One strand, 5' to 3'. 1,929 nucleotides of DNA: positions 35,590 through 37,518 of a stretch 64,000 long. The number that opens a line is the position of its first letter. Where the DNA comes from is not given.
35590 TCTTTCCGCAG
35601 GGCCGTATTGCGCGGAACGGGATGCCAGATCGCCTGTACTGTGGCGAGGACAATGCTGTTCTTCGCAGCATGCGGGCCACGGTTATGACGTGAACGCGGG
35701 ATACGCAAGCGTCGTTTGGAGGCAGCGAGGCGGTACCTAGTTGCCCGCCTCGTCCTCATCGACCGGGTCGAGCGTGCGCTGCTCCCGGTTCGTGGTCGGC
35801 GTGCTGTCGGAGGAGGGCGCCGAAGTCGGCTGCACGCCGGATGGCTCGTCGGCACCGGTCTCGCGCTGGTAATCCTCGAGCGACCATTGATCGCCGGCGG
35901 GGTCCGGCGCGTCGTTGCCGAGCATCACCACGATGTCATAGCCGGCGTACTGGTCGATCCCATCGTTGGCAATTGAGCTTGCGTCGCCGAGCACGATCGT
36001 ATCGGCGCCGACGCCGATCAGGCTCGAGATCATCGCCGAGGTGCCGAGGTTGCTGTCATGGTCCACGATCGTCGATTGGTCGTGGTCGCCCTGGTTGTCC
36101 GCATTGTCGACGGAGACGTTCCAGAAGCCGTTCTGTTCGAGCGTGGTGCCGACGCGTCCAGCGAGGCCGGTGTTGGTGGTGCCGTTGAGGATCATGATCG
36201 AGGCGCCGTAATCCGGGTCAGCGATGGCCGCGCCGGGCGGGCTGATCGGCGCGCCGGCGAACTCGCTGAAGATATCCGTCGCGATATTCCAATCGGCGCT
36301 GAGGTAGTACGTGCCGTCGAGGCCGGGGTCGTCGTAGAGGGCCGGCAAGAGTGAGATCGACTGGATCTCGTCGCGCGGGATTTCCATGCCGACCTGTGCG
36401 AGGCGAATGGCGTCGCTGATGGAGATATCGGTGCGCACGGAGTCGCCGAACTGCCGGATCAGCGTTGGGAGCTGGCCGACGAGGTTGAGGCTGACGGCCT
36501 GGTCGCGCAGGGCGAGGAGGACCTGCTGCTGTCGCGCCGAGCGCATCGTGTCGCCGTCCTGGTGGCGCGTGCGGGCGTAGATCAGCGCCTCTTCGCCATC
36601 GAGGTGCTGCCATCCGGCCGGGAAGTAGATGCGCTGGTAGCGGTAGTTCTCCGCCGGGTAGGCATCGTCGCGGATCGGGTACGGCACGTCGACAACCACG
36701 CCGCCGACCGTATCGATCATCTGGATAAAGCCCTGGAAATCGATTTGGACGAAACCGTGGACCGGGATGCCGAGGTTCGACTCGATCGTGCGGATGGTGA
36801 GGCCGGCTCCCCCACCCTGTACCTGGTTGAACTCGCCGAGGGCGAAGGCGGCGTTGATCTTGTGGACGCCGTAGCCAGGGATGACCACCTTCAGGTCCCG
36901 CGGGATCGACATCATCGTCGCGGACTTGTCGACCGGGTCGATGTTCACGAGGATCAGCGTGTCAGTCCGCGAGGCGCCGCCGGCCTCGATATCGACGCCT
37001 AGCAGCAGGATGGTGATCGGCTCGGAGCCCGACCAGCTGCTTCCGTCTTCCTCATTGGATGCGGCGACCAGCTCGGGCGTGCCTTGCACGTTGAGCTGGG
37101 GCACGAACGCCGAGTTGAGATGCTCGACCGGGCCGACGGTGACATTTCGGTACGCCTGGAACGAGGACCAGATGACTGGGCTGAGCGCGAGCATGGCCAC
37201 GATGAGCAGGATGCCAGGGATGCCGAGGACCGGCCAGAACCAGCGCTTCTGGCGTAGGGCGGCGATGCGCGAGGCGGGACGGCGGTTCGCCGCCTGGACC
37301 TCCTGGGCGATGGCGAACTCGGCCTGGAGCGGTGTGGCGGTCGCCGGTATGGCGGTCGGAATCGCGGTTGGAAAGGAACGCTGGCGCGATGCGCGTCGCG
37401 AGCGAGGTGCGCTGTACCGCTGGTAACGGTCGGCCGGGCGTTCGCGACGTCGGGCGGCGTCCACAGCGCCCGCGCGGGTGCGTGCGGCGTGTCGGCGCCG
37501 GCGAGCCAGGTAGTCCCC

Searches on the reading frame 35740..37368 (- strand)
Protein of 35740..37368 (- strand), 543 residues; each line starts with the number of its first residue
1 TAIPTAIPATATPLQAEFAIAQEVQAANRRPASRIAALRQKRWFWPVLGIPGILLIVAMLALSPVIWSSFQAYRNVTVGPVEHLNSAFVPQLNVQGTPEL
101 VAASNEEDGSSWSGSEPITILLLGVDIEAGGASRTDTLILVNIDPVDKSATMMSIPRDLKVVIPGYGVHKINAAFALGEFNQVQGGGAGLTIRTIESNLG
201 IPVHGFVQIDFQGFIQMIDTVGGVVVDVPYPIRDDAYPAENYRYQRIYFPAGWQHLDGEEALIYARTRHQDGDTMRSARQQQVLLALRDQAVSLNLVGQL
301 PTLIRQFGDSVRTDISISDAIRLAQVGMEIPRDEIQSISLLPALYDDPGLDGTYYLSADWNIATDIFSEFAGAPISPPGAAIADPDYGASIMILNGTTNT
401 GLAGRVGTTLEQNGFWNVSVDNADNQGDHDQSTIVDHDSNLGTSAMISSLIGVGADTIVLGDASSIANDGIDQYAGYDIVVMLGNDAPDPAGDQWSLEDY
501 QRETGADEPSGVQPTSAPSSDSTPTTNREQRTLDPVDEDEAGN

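Call 65: search_protein_families(library=pfam, proteins=[window:35740-37368:-], max_evalue=0.00001)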
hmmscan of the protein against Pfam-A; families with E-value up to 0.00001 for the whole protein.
window:35740-37368:- (543 aa): 2 families
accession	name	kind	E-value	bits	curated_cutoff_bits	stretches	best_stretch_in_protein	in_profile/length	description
PF03816.19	LytR_cpsA_psr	-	1e-41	143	24.6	1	134-291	1-148/150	LytR_cpsA_psr family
PF13399.11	LytR_C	-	4e-09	37.7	22.2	1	390-486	3-85/86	LytR cell envelope-related transcriptional attenuator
